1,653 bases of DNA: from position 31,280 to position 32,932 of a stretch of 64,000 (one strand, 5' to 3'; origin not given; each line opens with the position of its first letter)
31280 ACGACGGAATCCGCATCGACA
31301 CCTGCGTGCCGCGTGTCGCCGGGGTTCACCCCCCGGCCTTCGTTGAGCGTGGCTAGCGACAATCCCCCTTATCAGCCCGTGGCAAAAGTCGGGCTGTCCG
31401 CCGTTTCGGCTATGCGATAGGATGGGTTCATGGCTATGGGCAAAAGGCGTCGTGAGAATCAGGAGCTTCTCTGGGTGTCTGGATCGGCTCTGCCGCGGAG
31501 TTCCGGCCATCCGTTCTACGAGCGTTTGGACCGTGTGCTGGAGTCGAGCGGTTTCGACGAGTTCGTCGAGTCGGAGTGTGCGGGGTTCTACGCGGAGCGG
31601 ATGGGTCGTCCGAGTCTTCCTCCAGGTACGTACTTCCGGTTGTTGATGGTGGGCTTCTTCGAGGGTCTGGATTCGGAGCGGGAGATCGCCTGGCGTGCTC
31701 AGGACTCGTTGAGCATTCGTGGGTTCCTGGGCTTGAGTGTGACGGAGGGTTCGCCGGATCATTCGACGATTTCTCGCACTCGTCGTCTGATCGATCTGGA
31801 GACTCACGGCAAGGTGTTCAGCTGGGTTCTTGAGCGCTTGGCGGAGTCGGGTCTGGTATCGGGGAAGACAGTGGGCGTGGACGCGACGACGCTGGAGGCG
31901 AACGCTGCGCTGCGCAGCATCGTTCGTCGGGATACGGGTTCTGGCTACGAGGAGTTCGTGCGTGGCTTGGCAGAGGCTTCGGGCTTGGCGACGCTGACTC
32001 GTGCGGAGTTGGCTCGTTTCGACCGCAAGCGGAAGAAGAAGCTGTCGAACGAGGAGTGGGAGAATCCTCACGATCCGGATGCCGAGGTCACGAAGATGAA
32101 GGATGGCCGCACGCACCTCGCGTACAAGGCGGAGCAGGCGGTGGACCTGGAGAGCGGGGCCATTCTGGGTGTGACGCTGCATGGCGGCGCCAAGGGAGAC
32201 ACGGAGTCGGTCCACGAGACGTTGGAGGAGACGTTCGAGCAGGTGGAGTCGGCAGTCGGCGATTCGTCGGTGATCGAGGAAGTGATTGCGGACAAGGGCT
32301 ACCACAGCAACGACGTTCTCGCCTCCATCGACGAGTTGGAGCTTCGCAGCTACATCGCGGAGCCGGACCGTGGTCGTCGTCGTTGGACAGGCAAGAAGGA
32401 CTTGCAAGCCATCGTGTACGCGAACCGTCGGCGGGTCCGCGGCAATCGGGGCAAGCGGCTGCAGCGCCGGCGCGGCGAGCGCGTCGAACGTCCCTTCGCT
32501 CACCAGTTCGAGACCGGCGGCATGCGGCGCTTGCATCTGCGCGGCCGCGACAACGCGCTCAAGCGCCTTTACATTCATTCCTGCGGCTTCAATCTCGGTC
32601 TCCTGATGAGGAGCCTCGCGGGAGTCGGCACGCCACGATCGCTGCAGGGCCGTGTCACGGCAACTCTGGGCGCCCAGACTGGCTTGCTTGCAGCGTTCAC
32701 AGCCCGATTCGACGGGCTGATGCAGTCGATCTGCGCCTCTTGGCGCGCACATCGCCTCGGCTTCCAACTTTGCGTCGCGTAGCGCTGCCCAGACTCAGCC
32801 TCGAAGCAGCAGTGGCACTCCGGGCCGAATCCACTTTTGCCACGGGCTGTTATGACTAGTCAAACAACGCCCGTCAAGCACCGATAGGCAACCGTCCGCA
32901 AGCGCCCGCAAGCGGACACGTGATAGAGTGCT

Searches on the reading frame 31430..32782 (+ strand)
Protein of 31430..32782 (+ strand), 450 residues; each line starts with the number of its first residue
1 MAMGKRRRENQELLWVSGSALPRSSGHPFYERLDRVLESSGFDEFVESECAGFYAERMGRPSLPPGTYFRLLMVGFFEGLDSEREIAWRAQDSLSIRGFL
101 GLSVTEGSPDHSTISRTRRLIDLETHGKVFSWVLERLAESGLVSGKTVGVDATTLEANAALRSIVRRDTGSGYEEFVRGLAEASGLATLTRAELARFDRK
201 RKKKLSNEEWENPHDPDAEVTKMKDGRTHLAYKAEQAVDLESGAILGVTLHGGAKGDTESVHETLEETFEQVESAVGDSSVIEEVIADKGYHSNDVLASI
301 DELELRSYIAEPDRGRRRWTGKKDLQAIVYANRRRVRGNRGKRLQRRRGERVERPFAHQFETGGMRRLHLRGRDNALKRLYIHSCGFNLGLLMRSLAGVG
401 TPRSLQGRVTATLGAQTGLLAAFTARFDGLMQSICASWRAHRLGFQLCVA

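Call 12: search_protein_families(library=pfam, proteins=[window:31430-32782:+], max_evalue=0.001)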
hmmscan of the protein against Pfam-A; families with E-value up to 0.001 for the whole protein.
window:31430-32782:+ (450 aa): 3 families
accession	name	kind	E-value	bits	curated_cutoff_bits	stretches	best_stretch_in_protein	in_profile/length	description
PF05598.16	DUF772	-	2e-16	60.2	23.1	1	59-122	1-65/74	Transposase domain (DUF772)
PF01609.27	DDE_Tnp_1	-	1.4e-09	38.4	23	1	211-386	15-197/200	Transposase DDE domain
PF13751.12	DDE_Tnp_1_6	-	7.8e-05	23.4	25.1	1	315-389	47-121/125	Transposase DDE domain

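Call 18: find_encoding_contigs(protein=window:31430-32782:+, flank=3000, max_places=10)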
Protein window:31430-32782:+ (450 aa): no gene with exactly this product is on record in the collection.

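Call 32: search_protein_families(library=ncbifam, proteins=[window:31430-32782:+], max_evalue=0.001)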
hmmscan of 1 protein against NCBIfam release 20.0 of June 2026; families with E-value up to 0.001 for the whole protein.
window:31430-32782:+ (450 aa): 7 families
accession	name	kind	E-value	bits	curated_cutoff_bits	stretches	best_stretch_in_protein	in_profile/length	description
NF033551.1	transpos_IS1182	equivalog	3.3e-52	178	270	2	32-315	26-345/488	IS1182 family transposase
NF033581.1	transpos_IS5_4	equivalog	4.5e-27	95.1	140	1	34-381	6-276/285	IS5 family transposase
NF033593.1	transpos_ISNCY_1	equivalog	6.6e-18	64.6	325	2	31-158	17-143/444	ISNCY family transposase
NF033578.1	transpos_IS5_1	equivalog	3.2e-12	46.3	275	1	237-394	289-418/419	IS5 family transposase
NF033579.1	transpos_IS5_2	equivalog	1.5e-07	31.2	140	1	230-315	138-213/289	IS5 family transposase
NF033580.1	transpos_IS5_3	equivalog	6.3e-07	29.2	110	1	214-336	114-221/258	IS5 family transposase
NF033539.1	transpos_IS1380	equivalog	0.00075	18.2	180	0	231-309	159-235/419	IS1380 family transposase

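Call 54: find_homologous_proteins(query=window:31430-32782:+, max_evalue=1e-30)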
Query window:31430-32782:+ (450 aa): 8000 proteins with E <= 1e-30 among 8000 candidates; the best 120 are listed.
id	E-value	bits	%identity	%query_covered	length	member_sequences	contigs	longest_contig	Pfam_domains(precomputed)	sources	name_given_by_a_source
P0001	5.9e-272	920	100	92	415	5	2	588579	PF01609.28,PF05598.17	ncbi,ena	-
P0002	1.1e-241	820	83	100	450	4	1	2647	PF01609.28,PF05598.17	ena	-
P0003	8.8e-238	807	82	99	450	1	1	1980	PF01609.28,PF05598.17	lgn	-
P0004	1.8e-236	803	81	99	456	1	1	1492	PF01609.28,PF05598.17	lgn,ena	-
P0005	3.4e-234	795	82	98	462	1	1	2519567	PF01609.28,PF05598.17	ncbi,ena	-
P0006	3.0e-222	756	76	99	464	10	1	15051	PF01609.28,PF05598.17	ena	-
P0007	1.8e-219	747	80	95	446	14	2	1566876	PF01609.28,PF05598.17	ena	-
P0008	3.4e-219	746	77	97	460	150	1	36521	PF01609.28,PF05598.17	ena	-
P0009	1.3e-217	741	77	97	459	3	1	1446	PF01609.28,PF05598.17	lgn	-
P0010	1.5e-215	734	77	96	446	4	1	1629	PF01609.28,PF05598.17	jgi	-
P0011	4.9e-215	732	80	91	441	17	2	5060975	PF01609.28,PF05598.17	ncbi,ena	-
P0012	1.0e-214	731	77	95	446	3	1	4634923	PF01609.28,PF05598.17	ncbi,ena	-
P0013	1.1e-213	728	79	91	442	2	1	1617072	PF01609.28,PF05598.17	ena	-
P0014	1.5e-211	721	73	100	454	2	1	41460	PF01609.28,PF05598.17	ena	-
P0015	1.1e-210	718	78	91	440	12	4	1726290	PF01609.28,PF05598.17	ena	-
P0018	9.6e-203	692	100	70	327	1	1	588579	PF01609.28,PF05598.17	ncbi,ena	-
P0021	2.0e-195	668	69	96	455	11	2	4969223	PF01609.28,PF05598.17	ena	-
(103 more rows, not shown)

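Call 55: find_encoding_contigs(protein=P0001, flank=3000, max_places=6)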
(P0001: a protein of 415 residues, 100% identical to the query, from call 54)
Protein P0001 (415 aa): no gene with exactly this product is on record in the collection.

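Call 56: find_encoding_contigs(protein=P0012, flank=1000, max_places=4)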
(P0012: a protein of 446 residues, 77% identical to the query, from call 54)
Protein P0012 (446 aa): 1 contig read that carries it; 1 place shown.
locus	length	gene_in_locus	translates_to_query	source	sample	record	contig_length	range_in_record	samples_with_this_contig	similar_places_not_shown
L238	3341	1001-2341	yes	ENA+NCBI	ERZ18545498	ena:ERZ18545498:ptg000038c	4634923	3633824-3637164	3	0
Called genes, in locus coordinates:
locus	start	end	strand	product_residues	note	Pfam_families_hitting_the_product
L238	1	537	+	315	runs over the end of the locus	PF01548:DEDD_Tnp_IS110, PF02371:Transposase_20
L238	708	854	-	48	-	PF14294:DUF4372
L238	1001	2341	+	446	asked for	PF05598:DUF772, PF01609:DDE_Tnp_1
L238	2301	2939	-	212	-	PF01609:DDE_Tnp_1 (faint), PF14294:DUF4372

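Call 57: find_encoding_contigs(protein=P0021, flank=1000, max_places=4)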
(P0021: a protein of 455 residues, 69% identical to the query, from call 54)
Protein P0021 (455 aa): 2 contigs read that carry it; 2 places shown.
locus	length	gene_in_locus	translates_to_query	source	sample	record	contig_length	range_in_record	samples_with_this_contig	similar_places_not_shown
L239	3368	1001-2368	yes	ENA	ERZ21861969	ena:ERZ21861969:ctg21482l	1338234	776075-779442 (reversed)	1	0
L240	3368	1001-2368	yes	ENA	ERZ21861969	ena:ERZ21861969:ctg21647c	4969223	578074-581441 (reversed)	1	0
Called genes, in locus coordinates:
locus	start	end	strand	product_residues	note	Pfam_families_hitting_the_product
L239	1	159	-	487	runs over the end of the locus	-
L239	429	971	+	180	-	-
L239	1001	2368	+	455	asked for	PF05598:DUF772, PF01609:DDE_Tnp_1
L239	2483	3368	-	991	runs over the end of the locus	PF13688:Reprolysin_5 (weak), PF13582:Reprolysin_3 (weak), PF13583:Reprolysin_4 (weak), PF00041:fn3 (faint)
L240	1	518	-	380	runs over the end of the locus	PF25919:BSH_CusB (faint), PF25984:BSH_YknX (faint)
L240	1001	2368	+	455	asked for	PF05598:DUF772, PF01609:DDE_Tnp_1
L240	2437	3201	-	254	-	PF00165:HTH_AraC (weak), PF12833:HTH_18, PF00165:HTH_AraC (weak), PF06445:GyrI-like, PF14526:Cass2 (weak)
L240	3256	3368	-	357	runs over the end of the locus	-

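Call 59: list_cluster_members(proteins=[P0001, P0018])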
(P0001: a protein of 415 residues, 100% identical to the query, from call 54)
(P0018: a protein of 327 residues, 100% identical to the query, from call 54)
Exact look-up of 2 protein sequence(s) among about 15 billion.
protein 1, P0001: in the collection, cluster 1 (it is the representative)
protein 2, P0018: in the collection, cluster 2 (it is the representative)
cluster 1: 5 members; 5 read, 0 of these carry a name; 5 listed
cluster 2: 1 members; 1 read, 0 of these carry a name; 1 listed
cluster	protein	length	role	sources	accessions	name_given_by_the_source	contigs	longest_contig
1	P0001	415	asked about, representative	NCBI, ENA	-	-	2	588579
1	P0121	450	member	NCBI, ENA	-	-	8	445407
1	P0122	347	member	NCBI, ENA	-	-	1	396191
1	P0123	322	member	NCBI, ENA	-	-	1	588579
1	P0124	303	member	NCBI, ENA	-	-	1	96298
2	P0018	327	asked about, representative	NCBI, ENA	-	-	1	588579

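Call 60: find_encoding_contigs(protein=P0121, flank=2500, max_places=10)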
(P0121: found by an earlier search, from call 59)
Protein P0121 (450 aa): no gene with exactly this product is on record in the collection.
